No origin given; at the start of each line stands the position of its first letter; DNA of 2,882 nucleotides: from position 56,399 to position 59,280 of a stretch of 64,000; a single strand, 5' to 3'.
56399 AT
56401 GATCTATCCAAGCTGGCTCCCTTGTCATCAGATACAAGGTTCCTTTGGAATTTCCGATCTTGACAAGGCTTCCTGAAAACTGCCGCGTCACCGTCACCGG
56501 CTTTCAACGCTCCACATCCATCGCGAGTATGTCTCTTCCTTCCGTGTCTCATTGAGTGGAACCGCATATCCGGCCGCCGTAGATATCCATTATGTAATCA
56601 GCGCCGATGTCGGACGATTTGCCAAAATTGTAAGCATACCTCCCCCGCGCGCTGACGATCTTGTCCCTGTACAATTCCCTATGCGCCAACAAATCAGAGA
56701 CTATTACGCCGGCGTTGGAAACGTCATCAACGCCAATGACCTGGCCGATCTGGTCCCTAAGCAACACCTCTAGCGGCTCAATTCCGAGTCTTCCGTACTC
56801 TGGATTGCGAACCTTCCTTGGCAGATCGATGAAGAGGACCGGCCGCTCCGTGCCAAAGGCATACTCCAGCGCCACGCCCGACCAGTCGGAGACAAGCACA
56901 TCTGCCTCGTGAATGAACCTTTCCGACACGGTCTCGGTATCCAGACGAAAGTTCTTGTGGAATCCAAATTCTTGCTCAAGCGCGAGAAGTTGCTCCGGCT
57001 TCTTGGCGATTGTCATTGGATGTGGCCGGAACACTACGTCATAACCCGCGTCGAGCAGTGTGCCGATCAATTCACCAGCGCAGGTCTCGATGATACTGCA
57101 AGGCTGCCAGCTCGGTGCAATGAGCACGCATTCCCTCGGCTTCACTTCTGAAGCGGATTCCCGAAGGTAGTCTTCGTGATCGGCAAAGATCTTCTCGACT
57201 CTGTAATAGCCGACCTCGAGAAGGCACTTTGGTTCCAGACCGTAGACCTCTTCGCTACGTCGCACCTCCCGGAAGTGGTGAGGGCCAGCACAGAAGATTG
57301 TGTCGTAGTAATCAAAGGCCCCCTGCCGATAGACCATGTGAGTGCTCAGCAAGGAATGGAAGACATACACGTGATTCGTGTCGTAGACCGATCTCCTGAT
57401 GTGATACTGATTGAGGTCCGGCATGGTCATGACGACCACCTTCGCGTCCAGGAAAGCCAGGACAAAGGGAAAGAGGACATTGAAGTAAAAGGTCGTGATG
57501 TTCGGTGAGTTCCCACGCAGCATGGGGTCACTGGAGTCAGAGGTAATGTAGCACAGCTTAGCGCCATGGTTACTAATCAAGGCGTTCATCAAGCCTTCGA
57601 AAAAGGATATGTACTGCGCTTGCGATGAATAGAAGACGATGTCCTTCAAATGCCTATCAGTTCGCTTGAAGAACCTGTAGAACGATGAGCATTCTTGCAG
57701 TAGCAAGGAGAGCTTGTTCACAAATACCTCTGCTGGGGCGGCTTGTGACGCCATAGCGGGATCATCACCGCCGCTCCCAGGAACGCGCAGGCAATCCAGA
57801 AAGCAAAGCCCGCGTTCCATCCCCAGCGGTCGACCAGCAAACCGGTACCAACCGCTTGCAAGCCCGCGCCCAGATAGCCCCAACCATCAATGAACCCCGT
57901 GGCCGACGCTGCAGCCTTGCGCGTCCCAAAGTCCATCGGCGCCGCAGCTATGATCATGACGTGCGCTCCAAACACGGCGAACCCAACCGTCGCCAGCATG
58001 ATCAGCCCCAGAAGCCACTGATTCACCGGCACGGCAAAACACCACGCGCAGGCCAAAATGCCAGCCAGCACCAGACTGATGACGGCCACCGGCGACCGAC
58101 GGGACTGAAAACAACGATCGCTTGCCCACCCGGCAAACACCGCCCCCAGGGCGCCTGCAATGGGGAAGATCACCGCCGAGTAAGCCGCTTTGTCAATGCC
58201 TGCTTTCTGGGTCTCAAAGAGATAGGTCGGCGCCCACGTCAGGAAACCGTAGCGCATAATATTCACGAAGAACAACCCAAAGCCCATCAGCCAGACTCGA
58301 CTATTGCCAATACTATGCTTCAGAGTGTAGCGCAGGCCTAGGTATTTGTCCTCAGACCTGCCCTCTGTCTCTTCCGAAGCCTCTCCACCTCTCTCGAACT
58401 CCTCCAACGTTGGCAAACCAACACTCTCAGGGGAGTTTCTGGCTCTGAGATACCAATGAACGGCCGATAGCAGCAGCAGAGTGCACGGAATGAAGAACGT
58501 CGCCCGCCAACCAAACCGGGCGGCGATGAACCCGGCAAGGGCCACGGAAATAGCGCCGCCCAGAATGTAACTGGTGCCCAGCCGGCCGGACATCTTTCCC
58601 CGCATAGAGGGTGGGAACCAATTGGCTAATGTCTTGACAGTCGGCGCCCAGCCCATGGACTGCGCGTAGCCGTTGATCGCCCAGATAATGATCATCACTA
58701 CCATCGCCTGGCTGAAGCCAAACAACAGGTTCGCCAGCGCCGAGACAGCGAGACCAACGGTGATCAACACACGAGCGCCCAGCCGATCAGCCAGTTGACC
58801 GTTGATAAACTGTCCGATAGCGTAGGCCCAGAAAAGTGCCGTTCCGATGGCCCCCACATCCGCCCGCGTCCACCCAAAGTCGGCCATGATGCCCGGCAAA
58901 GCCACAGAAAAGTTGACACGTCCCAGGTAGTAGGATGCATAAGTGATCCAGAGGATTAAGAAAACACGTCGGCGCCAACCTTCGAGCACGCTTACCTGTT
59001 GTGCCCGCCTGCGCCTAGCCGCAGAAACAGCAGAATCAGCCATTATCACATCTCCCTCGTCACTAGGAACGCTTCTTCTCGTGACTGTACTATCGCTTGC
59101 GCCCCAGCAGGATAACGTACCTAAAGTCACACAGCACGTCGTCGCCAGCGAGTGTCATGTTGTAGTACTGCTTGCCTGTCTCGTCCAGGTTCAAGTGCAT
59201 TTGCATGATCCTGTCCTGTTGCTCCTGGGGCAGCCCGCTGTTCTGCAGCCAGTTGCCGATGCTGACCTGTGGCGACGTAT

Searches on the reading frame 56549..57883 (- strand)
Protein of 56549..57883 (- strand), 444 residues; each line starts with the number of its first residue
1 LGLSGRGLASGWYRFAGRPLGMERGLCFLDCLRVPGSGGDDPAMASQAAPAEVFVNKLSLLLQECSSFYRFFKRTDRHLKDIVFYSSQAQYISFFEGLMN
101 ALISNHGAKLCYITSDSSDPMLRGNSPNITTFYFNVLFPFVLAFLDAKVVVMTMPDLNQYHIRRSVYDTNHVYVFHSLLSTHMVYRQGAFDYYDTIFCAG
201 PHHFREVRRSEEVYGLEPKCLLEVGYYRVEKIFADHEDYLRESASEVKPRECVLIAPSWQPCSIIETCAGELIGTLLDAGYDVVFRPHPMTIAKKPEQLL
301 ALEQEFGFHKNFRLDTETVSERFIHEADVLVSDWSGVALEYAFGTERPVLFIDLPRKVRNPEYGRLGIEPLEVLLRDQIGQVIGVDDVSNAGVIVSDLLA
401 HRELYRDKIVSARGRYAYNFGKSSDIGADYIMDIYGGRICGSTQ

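Call 88: search_protein_families(library=pfam, proteins=[window:56549-57883:-], max_evalue=0.001)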
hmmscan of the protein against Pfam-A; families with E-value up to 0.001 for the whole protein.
window:56549-57883:- (444 aa): 1 family
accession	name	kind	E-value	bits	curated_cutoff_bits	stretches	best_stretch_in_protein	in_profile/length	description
PF04464.20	Glyphos_transf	-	7.5e-07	28.9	22.1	1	169-351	98-291/367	CDP-Glycerol:Poly(glycerophosphate) glycerophosphotransferase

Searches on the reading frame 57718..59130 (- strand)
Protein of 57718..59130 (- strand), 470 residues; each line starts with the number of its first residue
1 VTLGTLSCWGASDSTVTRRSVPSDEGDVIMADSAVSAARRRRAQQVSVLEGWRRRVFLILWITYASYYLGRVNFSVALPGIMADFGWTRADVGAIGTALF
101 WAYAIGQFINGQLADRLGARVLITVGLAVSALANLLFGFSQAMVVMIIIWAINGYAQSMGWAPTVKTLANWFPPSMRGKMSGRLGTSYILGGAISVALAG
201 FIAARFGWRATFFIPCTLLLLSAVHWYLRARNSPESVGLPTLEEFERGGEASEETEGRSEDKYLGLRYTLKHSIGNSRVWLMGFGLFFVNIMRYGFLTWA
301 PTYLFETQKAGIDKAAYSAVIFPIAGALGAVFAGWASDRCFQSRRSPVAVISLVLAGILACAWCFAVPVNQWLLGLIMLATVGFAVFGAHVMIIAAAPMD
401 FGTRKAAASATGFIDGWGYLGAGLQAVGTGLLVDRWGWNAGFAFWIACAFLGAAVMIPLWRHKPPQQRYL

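Call 88: search_protein_families(library=pfam, proteins=[window:57718-59130:-], max_evalue=0.001)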
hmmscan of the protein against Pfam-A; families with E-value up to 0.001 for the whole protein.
window:57718-59130:- (470 aa): 1 family
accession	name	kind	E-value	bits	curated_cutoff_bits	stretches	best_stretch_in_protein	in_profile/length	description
PF07690.21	MFS_1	-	1.5e-61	208.7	33.4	2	60-424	1-345/347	Major Facilitator Superfamily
